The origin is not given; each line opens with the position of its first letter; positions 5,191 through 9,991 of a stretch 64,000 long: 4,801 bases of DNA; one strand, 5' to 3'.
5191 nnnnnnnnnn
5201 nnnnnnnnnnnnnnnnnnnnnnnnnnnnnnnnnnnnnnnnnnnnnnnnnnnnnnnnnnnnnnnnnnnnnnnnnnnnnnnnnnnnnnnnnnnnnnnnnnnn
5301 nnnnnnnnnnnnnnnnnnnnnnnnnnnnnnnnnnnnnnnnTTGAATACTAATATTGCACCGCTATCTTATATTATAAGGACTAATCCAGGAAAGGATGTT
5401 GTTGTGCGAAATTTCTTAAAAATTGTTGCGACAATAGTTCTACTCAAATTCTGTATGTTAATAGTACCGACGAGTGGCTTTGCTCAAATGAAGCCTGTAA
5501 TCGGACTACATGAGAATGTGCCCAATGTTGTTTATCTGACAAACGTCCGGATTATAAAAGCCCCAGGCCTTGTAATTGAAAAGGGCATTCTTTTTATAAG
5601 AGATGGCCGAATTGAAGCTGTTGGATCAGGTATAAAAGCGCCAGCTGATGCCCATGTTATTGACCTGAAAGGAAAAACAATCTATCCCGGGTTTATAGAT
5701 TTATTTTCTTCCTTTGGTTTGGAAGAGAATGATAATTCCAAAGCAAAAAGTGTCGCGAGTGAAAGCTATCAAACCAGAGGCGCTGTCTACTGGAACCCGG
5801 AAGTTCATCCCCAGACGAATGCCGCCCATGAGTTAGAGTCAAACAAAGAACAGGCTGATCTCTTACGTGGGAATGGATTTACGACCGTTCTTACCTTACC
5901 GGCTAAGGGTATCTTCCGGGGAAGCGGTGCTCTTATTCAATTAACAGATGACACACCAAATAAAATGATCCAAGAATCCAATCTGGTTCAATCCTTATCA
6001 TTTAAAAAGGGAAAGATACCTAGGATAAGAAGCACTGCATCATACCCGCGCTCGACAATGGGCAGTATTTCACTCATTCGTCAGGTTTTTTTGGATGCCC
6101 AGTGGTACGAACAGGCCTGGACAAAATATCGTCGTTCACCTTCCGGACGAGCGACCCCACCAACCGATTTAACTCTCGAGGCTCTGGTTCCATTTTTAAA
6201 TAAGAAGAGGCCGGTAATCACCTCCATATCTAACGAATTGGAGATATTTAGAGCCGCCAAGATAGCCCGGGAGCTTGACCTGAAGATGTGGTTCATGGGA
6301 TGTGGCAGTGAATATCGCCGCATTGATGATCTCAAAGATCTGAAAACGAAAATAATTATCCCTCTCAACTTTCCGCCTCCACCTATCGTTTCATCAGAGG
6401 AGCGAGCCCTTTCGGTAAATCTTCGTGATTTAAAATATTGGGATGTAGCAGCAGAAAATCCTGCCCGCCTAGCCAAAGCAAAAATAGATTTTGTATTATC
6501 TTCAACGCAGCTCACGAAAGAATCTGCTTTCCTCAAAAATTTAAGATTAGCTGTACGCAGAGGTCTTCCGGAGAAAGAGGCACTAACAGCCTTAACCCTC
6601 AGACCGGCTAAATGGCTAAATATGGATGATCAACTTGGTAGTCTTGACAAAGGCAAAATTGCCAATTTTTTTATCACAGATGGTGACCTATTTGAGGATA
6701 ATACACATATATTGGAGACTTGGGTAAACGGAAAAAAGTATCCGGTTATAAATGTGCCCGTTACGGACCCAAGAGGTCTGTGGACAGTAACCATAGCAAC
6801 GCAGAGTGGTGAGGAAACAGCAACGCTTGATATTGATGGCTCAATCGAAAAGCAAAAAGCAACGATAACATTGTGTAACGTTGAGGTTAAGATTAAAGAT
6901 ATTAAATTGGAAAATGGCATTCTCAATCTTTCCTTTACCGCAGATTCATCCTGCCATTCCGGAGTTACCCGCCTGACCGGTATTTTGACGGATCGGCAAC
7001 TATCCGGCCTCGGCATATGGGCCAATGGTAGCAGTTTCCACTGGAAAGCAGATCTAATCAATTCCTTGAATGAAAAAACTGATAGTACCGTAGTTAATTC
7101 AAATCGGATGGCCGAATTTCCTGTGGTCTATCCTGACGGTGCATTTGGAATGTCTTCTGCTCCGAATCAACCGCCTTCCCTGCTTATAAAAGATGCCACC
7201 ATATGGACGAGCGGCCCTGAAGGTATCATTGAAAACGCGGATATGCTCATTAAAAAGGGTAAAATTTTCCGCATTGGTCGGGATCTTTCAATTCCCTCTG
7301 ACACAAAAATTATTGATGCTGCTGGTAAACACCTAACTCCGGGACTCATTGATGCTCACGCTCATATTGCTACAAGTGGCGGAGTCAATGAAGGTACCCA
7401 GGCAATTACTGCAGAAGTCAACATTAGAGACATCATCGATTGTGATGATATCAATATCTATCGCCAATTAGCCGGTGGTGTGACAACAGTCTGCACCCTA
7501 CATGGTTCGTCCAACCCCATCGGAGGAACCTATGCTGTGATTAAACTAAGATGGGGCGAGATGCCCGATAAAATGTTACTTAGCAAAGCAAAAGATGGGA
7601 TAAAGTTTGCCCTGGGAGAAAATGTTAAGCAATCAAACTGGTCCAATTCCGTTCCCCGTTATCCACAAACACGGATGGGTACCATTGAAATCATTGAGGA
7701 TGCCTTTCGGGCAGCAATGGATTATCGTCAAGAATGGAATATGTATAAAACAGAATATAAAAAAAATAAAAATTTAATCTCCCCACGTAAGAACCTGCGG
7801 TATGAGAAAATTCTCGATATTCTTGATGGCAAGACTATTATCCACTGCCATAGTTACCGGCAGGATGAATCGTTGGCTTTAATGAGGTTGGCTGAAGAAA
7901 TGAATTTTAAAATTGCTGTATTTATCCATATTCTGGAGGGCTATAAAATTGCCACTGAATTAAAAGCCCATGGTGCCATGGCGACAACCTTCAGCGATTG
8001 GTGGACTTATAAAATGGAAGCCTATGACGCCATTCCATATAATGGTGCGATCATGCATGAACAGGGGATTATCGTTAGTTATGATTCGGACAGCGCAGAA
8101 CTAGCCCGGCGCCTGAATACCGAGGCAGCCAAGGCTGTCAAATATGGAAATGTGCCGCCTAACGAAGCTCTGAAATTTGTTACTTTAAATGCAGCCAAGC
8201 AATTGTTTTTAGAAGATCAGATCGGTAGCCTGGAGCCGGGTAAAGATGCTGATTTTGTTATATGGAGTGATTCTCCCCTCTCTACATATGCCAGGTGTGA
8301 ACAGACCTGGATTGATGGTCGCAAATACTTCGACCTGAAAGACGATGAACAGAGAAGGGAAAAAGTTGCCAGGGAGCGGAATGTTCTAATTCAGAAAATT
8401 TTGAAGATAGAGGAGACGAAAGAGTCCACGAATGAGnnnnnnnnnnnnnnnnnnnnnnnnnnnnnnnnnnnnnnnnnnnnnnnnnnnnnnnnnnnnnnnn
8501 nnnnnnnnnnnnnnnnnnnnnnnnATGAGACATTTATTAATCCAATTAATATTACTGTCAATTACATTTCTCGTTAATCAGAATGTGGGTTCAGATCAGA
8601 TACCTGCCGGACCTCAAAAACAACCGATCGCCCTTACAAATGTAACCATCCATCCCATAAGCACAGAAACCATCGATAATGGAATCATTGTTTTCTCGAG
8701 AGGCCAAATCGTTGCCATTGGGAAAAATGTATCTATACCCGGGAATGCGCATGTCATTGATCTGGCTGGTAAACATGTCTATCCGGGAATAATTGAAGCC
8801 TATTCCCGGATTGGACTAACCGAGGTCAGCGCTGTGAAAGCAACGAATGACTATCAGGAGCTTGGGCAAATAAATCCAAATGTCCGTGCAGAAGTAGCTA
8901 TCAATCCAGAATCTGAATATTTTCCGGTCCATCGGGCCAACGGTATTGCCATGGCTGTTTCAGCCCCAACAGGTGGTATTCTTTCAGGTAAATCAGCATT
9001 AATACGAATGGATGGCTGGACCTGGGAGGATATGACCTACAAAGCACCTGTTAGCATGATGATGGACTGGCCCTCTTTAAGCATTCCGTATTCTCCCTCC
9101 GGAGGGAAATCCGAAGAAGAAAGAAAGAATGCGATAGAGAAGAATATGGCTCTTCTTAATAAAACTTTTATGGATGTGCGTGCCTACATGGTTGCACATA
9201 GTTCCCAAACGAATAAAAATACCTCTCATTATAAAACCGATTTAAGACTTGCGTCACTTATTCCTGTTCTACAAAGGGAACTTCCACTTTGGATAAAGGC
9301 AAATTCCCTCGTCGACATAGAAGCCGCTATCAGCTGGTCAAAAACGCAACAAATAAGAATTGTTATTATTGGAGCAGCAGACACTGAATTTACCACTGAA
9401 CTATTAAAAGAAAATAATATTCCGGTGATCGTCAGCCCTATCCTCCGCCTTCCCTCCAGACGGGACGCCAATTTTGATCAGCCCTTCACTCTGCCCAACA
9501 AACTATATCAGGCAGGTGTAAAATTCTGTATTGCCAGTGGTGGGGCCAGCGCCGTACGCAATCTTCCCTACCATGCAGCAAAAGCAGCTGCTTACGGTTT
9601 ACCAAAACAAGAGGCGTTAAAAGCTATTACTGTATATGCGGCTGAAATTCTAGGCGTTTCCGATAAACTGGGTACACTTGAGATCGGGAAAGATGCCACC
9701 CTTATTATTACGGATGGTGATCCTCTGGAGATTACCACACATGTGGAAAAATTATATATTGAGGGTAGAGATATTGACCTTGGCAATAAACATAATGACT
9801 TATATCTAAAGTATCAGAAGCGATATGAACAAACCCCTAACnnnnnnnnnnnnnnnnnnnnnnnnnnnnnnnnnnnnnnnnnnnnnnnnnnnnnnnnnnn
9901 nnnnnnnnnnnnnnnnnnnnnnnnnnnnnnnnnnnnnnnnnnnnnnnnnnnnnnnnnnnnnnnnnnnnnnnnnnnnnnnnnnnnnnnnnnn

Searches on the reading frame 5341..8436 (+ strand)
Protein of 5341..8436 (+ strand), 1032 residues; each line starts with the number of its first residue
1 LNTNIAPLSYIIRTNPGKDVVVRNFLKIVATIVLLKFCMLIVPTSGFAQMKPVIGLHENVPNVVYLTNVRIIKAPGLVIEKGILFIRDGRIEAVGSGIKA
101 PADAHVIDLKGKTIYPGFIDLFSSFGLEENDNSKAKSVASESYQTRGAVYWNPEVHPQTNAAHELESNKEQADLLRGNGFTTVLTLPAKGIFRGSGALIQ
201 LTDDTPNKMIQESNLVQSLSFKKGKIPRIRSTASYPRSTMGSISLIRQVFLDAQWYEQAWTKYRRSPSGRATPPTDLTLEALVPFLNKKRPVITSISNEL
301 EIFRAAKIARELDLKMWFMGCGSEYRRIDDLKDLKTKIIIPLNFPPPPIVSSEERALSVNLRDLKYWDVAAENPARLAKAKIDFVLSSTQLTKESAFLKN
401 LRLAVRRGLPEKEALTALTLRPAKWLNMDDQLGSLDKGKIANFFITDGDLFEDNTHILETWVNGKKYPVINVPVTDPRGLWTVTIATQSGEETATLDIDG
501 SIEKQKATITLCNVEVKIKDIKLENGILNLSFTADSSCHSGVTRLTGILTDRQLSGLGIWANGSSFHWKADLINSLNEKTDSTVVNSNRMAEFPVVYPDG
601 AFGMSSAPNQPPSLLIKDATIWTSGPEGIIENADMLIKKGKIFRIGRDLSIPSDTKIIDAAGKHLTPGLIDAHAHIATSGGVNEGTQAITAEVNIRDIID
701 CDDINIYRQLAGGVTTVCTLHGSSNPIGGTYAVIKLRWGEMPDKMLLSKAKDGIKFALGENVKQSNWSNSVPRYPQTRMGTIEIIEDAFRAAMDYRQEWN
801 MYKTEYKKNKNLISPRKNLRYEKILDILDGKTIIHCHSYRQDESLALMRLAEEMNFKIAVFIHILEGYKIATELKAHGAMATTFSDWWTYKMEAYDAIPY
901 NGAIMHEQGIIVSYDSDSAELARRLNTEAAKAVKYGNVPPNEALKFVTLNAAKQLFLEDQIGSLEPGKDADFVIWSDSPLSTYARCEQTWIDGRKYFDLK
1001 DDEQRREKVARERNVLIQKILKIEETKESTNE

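Call 57: search_protein_families(library=pfam, proteins=[window:5341-8436:+], max_evalue=0.0001)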
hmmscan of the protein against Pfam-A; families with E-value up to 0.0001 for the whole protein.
window:5341-8436:+ (1032 aa): 2 families
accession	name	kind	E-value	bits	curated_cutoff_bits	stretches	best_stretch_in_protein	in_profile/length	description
PF07969.17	Amidohydro_3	-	8.8e-31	108.3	29.7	3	938-994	407-469/472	Amidohydrolase family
PF01979.26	Amidohydro_1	-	4.9e-30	105.4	25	2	905-980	238-323/345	Amidohydrolase family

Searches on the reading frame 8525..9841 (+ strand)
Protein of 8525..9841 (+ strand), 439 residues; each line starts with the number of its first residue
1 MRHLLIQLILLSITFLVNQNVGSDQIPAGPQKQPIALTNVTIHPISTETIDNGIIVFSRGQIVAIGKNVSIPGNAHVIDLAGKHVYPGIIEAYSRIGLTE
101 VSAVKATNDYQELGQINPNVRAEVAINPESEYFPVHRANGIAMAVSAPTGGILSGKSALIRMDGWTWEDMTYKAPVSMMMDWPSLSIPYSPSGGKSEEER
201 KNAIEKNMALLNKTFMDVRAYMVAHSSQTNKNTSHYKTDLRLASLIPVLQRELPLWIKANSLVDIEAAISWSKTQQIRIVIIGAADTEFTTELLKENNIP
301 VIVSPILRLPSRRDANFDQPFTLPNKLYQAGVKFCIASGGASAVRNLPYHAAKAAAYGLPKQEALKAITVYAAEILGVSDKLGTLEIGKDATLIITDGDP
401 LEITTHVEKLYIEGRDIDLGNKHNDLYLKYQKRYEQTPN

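Call 57: search_protein_families(library=pfam, proteins=[window:8525-9841:+], max_evalue=0.0001)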
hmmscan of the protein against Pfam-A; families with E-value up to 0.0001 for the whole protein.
window:8525-9841:+ (439 aa): 2 families
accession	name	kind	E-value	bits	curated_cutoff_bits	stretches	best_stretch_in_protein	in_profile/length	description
PF01979.26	Amidohydro_1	-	3.5e-11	43.4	25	1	325-404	236-326/345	Amidohydrolase family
PF07969.17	Amidohydro_3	-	3.3e-09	37.2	29.7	1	359-415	407-469/472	Amidohydrolase family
